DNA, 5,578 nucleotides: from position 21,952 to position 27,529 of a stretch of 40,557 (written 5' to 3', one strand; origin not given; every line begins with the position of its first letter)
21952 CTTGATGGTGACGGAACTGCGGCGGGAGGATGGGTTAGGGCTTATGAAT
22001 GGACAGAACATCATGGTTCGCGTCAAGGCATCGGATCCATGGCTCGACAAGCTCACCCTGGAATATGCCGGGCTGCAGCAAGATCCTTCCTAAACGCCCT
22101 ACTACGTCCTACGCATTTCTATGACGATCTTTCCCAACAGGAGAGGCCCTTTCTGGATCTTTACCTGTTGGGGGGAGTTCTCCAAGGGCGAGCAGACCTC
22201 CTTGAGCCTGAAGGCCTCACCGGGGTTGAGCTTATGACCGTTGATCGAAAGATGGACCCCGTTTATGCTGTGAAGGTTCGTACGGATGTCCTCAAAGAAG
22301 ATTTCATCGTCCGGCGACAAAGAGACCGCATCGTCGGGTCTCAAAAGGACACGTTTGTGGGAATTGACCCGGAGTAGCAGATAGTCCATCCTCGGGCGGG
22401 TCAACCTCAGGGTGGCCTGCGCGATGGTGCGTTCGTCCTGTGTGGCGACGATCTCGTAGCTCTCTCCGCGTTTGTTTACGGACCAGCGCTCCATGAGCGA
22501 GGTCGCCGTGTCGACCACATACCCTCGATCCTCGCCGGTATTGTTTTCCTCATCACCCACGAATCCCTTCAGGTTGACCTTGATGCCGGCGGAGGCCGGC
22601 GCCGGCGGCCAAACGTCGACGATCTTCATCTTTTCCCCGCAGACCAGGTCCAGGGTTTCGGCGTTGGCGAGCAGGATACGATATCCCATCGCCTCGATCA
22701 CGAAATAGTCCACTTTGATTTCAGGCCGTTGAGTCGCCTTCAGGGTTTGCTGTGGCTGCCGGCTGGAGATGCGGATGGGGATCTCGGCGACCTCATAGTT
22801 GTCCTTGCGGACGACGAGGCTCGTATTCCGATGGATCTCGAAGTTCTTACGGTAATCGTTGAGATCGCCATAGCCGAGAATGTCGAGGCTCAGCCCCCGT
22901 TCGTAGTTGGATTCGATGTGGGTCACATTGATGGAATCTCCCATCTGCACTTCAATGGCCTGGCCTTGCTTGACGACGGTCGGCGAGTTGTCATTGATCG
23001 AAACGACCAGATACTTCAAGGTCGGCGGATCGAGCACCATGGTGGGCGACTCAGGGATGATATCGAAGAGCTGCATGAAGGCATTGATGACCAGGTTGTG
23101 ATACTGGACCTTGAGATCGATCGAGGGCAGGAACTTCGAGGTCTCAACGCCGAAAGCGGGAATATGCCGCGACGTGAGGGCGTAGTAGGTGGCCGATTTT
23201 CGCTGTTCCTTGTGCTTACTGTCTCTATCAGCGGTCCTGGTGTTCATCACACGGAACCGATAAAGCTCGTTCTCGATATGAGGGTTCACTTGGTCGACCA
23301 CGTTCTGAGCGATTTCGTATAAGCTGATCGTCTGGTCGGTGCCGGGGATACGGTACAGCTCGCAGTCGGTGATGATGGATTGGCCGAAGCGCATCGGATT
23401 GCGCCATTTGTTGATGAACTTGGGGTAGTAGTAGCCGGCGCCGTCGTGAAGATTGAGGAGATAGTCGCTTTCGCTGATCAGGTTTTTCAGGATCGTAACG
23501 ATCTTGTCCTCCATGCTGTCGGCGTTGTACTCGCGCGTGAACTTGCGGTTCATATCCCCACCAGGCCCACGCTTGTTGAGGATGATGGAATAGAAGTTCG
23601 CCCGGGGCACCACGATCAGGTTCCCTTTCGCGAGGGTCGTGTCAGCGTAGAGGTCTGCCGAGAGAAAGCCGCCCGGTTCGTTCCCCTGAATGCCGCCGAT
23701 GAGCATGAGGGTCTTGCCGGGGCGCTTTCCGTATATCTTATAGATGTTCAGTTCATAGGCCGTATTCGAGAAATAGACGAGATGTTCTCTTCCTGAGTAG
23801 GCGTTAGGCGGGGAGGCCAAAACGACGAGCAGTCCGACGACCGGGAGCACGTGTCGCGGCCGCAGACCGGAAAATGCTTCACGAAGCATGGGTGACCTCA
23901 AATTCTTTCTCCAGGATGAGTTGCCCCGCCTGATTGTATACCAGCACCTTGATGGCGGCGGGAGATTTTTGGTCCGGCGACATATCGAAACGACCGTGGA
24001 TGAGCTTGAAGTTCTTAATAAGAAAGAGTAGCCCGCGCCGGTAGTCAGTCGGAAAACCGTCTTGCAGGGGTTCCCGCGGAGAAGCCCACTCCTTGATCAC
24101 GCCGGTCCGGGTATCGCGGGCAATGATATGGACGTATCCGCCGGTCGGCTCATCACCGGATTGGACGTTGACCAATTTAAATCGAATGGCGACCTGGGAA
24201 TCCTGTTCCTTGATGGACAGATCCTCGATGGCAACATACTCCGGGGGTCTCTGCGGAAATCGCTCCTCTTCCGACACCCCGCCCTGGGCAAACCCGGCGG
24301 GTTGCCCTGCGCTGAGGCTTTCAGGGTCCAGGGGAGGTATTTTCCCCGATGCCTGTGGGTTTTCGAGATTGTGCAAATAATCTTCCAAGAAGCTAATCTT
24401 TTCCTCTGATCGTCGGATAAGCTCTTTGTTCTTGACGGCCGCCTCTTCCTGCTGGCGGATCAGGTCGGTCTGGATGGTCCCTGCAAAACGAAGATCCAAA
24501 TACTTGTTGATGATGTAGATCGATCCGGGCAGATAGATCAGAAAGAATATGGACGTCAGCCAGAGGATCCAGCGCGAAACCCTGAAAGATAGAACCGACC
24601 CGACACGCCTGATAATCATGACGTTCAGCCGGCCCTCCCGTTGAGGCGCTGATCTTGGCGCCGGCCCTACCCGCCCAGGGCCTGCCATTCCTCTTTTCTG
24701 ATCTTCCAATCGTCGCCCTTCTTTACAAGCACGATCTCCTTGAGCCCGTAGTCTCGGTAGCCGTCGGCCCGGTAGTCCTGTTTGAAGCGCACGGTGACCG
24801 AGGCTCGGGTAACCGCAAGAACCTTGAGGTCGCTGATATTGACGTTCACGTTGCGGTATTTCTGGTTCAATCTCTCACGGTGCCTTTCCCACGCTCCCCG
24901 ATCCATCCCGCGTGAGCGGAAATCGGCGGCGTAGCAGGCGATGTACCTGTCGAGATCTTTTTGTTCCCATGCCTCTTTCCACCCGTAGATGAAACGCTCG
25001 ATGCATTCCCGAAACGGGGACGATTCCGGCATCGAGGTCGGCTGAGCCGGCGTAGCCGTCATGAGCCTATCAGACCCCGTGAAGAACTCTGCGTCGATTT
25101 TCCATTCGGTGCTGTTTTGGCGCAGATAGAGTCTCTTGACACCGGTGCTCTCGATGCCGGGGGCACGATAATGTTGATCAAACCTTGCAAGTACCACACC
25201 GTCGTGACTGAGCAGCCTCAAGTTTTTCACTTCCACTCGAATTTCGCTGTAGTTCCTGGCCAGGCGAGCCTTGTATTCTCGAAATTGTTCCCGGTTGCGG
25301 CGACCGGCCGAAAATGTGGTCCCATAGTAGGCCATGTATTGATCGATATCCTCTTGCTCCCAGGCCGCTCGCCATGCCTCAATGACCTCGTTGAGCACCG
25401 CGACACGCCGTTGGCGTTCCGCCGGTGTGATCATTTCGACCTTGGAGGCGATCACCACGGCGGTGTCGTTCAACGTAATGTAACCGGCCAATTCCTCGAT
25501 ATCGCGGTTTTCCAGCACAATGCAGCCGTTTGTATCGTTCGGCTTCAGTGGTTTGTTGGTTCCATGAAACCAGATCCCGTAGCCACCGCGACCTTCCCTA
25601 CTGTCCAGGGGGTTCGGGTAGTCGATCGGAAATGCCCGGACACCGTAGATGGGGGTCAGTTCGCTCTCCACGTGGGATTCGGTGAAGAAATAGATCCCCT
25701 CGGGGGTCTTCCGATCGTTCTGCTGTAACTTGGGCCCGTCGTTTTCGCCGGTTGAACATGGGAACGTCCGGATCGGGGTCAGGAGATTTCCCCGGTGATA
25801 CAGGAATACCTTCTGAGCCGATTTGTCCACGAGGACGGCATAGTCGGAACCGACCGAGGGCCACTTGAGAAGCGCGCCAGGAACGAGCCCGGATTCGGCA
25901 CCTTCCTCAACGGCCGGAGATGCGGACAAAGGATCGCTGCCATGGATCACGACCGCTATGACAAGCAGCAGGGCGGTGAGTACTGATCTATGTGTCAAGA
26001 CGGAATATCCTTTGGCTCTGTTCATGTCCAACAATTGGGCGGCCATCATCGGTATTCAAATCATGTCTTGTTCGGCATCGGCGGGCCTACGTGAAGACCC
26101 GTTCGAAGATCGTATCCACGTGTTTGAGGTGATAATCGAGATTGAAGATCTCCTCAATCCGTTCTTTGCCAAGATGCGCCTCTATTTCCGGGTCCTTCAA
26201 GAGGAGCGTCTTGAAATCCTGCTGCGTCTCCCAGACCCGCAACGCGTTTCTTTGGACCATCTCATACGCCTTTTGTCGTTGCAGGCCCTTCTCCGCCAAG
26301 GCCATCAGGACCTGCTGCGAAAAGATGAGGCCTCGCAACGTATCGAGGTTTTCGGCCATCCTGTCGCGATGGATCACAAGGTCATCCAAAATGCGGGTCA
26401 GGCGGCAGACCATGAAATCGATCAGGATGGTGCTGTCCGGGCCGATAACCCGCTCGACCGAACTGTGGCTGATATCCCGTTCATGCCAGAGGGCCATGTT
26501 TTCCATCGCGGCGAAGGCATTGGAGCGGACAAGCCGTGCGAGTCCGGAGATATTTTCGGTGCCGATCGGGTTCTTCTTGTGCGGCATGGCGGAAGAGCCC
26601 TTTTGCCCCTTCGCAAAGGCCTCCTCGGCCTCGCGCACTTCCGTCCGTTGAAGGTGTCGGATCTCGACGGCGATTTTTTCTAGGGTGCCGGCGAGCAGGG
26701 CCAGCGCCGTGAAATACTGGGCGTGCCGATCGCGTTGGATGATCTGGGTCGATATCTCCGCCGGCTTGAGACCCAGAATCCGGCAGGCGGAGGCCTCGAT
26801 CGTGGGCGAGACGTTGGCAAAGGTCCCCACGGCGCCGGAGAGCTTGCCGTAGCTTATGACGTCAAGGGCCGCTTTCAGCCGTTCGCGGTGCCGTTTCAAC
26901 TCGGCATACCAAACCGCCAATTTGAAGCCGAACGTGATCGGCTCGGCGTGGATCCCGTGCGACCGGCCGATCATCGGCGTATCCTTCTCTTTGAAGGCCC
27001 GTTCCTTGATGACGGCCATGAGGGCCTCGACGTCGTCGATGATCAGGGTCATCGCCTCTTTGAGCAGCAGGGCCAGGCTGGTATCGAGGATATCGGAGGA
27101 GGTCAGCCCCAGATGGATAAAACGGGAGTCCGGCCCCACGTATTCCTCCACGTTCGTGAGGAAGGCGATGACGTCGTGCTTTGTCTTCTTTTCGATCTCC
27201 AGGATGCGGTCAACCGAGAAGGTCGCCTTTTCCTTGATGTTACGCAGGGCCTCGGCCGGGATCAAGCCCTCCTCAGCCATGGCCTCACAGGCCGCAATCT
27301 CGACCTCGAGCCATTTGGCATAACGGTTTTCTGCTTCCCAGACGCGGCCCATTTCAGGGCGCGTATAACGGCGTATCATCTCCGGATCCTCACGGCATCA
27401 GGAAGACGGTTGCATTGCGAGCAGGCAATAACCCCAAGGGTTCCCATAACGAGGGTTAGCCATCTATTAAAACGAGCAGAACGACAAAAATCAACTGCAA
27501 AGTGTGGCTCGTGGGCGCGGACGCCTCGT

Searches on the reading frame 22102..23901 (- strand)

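Call 83: search_protein_families(library=pfam, proteins=[window:22102-23901:-], max_evalue=0.00001)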
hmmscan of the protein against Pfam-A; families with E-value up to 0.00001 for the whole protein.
window:22102-23901:- (599 aa): 1 family
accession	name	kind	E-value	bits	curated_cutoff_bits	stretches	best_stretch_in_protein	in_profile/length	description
PF17033.10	Peptidase_M99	-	6.4e-37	127.9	27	1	63-281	37-249/267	Carboxypeptidase controlling helical cell shape catalytic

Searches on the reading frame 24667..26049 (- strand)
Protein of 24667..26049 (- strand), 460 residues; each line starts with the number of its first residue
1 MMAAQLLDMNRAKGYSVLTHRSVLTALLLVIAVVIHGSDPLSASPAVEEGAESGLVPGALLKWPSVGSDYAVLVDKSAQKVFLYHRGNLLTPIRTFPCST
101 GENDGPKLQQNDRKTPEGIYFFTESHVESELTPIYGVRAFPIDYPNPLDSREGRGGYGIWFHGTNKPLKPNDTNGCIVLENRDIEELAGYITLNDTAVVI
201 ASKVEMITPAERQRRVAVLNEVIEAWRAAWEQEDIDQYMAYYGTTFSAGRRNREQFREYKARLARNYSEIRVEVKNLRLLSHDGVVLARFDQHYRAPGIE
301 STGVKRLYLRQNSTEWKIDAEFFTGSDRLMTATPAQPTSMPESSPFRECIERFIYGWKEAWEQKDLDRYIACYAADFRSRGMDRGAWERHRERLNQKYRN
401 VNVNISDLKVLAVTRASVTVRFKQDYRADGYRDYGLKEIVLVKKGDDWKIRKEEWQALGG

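Call 83: search_protein_families(library=pfam, proteins=[window:24667-26049:-], max_evalue=0.00001)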
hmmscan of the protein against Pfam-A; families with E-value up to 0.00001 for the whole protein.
window:24667-26049:- (460 aa): 4 families
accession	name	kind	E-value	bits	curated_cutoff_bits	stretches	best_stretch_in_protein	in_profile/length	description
PF24125.1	Cds6_C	-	4.4e-41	140.1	27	2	351-453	3-110/111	Cds6 C-terminal NTF2-like domain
PF03734.19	YkuD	-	2.9e-21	77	23.4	1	70-200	2-146/146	L,D-transpeptidase catalytic domain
PF13474.12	SnoaL_3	-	1.2e-07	32.5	22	0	220-318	2-111/121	SnoaL-like domain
PF12680.13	SnoaL_2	-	8e-07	30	27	0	224-300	2-78/102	SnoaL-like domain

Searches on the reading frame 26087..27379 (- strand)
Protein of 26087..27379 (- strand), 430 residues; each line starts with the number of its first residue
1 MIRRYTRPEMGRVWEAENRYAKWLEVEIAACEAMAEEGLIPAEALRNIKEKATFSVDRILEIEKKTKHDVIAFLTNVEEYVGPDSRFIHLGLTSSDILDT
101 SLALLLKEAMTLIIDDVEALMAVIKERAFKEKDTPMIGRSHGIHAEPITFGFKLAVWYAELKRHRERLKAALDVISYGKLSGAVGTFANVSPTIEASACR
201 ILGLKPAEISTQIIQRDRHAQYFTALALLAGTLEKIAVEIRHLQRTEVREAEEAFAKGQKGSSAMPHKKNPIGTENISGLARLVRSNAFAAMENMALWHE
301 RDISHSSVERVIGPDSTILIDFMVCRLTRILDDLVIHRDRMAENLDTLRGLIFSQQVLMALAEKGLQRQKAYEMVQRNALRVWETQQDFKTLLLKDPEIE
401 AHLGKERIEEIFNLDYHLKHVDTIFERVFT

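Call 83: search_protein_families(library=pfam, proteins=[window:26087-27379:-], max_evalue=0.00001)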
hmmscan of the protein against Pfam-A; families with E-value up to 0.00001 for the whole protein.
window:26087-27379:- (430 aa): 2 families
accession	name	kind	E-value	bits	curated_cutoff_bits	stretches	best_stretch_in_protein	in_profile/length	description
PF00206.25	Lyase_1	-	2.8e-60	204.8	27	1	6-284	6-310/312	Lyase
PF10397.14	ADSL_C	-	3.4e-28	98.2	32.7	1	350-428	1-79/79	Adenylosuccinate lyase C-terminus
